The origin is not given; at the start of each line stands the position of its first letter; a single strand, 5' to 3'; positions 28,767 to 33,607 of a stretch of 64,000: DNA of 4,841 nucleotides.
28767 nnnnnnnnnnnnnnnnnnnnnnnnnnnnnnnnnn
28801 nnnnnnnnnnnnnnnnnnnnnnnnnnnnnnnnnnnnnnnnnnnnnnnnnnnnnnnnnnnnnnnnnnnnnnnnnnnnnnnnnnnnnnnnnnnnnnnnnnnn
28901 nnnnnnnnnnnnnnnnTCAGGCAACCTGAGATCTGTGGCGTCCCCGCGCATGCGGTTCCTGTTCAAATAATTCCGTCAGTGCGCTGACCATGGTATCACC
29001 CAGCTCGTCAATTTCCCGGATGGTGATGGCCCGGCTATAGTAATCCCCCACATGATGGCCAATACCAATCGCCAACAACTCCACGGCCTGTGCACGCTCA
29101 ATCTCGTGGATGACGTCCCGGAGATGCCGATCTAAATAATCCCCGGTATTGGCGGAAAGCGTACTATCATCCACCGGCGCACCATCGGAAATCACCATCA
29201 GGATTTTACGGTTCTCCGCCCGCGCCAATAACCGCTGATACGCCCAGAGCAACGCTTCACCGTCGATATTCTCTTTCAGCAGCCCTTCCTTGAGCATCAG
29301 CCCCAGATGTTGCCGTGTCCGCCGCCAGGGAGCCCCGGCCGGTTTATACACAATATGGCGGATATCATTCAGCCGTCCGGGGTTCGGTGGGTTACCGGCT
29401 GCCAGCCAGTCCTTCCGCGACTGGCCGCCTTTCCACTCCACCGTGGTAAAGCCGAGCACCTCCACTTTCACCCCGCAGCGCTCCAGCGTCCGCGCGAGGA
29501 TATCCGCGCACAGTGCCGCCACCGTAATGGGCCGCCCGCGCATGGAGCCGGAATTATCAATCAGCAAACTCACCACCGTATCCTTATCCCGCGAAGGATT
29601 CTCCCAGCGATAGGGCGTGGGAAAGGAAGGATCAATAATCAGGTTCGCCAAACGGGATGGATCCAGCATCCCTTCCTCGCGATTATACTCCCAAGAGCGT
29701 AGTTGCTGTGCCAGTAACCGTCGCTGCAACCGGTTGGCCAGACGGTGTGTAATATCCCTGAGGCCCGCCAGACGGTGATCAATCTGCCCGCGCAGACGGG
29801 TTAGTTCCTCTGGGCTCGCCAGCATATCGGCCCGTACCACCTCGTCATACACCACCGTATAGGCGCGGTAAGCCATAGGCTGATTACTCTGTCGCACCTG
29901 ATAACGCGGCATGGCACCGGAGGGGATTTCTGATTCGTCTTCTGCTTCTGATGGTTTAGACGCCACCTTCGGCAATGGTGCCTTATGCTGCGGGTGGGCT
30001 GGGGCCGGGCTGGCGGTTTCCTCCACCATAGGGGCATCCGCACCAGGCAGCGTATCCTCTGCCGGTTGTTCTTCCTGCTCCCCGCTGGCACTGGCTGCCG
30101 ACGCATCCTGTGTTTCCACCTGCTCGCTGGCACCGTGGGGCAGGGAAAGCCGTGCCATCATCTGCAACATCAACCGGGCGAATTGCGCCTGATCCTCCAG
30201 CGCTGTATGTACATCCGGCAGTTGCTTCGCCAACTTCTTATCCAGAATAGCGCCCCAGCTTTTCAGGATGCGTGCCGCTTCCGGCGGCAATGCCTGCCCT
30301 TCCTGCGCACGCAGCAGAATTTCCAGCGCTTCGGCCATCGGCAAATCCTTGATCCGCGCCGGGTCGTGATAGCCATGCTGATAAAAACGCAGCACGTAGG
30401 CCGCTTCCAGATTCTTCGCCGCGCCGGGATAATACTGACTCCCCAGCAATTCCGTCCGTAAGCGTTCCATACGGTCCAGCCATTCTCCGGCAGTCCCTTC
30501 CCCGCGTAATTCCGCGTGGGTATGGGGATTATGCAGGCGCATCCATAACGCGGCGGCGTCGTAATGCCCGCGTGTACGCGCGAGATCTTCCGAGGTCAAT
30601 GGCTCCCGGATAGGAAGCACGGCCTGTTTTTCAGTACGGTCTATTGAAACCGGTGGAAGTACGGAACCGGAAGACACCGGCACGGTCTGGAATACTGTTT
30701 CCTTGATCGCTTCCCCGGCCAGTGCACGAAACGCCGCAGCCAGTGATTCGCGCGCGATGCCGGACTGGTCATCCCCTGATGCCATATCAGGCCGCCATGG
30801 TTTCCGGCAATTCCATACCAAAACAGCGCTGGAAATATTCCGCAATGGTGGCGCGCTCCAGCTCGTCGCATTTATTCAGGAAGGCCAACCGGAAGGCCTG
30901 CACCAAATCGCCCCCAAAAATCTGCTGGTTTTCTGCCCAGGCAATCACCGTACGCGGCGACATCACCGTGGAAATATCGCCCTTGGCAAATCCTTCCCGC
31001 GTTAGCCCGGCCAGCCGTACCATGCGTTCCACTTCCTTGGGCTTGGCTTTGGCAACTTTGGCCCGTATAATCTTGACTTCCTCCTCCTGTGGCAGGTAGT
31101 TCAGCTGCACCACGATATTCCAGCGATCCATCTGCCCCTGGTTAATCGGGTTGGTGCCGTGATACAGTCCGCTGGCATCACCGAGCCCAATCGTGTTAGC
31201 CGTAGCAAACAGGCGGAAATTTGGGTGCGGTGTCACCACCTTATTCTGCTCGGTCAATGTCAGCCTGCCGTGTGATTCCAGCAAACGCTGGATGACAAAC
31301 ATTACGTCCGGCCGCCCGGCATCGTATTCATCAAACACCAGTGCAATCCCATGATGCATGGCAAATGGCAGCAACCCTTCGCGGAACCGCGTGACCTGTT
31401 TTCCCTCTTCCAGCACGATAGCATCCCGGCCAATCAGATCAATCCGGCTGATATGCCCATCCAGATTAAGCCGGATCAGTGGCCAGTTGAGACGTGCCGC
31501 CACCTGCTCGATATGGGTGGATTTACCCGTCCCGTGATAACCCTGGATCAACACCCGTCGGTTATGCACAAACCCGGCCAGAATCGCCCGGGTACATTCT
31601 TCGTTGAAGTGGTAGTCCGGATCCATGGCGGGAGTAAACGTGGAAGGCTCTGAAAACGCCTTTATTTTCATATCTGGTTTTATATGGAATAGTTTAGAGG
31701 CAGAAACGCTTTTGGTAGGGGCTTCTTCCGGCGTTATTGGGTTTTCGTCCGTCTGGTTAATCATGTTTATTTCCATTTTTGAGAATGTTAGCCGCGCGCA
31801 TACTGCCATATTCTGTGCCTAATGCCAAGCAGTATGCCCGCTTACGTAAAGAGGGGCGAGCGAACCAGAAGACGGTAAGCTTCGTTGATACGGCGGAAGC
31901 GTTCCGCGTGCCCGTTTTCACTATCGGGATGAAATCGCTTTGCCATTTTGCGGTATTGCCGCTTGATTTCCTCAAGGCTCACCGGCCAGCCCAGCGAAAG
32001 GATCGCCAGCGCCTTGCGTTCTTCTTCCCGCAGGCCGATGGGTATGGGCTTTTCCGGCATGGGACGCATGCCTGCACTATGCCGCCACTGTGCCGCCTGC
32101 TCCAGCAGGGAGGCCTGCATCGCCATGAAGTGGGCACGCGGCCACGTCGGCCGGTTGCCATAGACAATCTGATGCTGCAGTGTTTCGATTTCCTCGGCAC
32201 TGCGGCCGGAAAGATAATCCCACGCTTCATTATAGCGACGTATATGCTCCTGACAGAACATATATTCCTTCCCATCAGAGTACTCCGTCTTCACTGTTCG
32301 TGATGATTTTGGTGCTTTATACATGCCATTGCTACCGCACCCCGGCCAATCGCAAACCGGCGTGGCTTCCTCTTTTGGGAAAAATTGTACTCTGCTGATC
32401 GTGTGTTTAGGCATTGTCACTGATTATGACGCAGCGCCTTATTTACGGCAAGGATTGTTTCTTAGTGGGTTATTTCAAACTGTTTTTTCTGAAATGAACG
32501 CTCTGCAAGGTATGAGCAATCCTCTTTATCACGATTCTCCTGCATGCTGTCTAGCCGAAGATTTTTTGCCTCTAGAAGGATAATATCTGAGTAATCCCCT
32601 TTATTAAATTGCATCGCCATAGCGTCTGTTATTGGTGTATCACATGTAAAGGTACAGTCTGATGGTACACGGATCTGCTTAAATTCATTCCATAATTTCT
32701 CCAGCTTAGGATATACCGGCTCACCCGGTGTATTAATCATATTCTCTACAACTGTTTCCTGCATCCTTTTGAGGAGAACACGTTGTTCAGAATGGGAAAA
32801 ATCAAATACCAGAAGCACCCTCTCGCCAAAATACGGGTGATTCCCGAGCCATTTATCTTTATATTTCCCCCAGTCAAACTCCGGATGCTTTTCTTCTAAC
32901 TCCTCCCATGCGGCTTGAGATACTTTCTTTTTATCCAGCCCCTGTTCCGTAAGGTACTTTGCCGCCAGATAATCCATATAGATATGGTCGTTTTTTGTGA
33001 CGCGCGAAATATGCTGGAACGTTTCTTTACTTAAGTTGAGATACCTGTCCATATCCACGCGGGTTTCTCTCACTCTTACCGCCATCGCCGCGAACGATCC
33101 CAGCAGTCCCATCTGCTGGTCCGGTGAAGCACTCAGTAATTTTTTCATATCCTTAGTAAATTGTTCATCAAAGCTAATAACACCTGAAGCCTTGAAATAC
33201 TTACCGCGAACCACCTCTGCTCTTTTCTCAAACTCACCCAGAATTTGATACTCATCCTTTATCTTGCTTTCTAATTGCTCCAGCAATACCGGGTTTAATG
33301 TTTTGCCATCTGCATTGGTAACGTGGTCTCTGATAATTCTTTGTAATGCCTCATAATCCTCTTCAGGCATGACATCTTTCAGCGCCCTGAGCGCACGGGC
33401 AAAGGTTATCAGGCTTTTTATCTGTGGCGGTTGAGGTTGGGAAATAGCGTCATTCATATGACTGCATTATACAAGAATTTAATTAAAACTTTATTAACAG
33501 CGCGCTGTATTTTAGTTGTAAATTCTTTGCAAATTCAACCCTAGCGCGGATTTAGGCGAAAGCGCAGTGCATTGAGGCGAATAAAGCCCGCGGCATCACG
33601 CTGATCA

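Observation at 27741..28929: Bufferin-type RiPP half-cluster: DUF2282 precursor + MNIO maturase without the usual DUF2063 and DoxX partners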

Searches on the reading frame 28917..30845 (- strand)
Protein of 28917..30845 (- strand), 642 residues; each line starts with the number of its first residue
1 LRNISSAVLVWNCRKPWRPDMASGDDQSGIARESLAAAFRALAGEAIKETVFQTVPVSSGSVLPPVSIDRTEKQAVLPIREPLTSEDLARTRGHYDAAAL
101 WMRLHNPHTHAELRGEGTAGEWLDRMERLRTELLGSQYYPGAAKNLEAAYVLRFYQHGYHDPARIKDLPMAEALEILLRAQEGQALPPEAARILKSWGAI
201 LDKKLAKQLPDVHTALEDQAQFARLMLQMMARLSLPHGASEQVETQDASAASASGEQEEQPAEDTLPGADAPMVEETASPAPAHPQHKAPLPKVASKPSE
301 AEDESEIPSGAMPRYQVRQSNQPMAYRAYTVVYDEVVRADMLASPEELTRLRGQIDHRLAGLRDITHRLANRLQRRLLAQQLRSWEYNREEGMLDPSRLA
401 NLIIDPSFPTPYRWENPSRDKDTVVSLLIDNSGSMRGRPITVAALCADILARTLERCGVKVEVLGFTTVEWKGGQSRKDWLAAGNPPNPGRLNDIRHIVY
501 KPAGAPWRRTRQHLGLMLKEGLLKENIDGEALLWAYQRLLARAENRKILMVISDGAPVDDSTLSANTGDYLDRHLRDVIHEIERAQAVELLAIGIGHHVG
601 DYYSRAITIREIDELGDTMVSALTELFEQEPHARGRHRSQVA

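Call 3: search_protein_families(library=pfam, proteins=[window:28917-30845:-], max_evalue=0.01)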
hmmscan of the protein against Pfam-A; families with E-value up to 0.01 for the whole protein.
window:28917-30845:- (642 aa): 3 families
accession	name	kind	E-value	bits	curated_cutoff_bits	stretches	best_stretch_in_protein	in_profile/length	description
PF11775.14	CobT_C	-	9.6e-92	307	21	1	413-628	3-219/220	Cobalamin biosynthesis protein CobT VWA domain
PF06213.17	CobT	-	1.7e-38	133.1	26.1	1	32-289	8-258/276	Cobalamin biosynthesis protein CobT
PF00092.34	VWA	-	0.001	19.7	23.8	0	529-599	82-143/174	von Willebrand factor type A domain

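Call 45: find_homologous_proteins(query=window:28917-30785:-, max_evalue=1e-80)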
Query window:28917-30785:- (622 aa): 7978 proteins with E <= 1e-80 among 8000 candidates; the best 120 are listed.
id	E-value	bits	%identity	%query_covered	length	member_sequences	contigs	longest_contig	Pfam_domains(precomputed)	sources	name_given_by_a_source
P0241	0.0e+0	1390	100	100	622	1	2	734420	PF11775.14,PF06213.18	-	-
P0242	4.2e-170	586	48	98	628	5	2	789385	PF11775.14,PF06213.18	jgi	jgi:cobaltochelatase CobT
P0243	3.6e-162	560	47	99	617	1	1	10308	PF11775.14,PF06213.18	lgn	-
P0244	2.3e-158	547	46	98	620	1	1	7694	PF11775.14,PF06213.18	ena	-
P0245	2.6e-158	547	51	86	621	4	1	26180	PF11775.14,PF06213.18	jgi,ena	-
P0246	4.6e-157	543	49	95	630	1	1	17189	PF11775.14,PF06213.18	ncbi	-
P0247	1.1e-156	541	46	98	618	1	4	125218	PF11775.14,PF06213.18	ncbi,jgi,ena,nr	ncbi:MAG TPA: cobaltochelatase subunit CobT [Stellaceae bacterium]|nr:cobaltochelatase subunit CobT 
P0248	1.4e-156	541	47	96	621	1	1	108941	PF11775.14,PF06213.18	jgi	jgi:cobaltochelatase CobT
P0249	1.5e-156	541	47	99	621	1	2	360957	PF11775.14,PF06213.18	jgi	jgi:cobaltochelatase CobT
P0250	1.7e-156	541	47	97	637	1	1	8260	PF11775.14,PF06213.18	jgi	-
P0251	4.7e-156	539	48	97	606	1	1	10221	PF11775.14,PF06213.18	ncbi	-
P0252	1.0e-155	538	47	98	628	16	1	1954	PF11775.14,PF06213.18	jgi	jgi:cobaltochelatase CobT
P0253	1.2e-155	538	47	96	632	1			PF11775.14,PF06213.18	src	-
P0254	1.5e-155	538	46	99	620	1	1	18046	PF11775.14,PF06213.18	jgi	jgi:cobaltochelatase CobT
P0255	1.6e-155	538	50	89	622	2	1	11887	PF11775.14,PF06213.18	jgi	jgi:cobaltochelatase CobT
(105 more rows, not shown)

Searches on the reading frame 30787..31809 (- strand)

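Call 3: search_protein_families(library=pfam, proteins=[window:30787-31809:-], max_evalue=0.01)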
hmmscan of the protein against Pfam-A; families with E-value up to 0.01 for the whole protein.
window:30787-31809:- (340 aa): 6 families
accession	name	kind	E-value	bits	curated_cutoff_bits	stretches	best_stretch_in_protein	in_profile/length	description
PF07728.20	AAA_5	-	9.1e-12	45.6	22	1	86-208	2-125/139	AAA domain (dynein-related subfamily)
PF12556.13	CobS_N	-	2.9e-07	30.5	22.2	1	26-56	1-31/34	Cobaltochelatase CobS subunit N terminal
PF00004.35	AAA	-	0.00084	20.2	21.2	1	86-168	1-72/131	ATPase family associated with various cellular activities (AAA)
PF13191.12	AAA_16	-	0.00091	20.2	32.6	0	84-108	25-49/167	AAA ATPase domain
PF07726.17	AAA_3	-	0.00097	19.5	27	1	86-230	2-129/131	ATPase family associated with various cellular activities (AAA)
PF08406.16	CbbQ_C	-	0.0034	18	20.6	1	244-293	1-48/85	CbbQ/NirQ/NorQ C-terminal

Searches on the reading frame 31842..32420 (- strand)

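Call 25: search_protein_families(library=pfam, proteins=[window:31842-32420:-], max_evalue=0.00001)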
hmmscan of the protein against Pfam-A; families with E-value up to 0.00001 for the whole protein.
window:31842-32420:- (192 aa): 1 family
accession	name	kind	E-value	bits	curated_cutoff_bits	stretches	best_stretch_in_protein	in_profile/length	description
PF00226.36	DnaJ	-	1.7e-11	44.5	27.8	1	140-186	5-54/63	DnaJ domain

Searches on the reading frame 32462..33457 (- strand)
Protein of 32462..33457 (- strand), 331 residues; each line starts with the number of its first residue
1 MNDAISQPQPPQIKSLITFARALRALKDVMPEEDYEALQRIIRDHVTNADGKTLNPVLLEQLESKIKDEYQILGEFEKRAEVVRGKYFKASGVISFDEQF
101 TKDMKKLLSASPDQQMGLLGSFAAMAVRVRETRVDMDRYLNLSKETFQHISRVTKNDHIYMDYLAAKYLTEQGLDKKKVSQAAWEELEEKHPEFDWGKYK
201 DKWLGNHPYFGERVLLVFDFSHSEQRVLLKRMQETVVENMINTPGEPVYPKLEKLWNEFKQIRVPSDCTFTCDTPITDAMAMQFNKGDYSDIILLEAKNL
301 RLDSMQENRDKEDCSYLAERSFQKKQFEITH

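Call 25: search_protein_families(library=pfam, proteins=[window:32462-33457:-], max_evalue=0.00001)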
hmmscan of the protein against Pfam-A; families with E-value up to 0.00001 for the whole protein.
window:32462-33457:- (331 aa): 0 families

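Call 60: search_protein_families(library=pfam, proteins=[window:32462-33457:-], max_evalue=0.1)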
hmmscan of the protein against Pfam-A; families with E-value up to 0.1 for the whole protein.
window:32462-33457:- (331 aa): 3 families
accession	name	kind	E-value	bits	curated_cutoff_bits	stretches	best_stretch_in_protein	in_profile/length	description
PF08914.17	Myb_Rap1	-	0.021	15.7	27.1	0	179-204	24-49/59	Rap1 Myb domain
PF23234.1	WH4_Lhr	-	0.069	13.2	27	0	59-97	29-67/87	Large helicase-related protein, winged-helix domain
PF09713.15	A_thal_3526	-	0.073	13.8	27.8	0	167-194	20-47/53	Plant protein 1589 of unknown function (A_thal_3526)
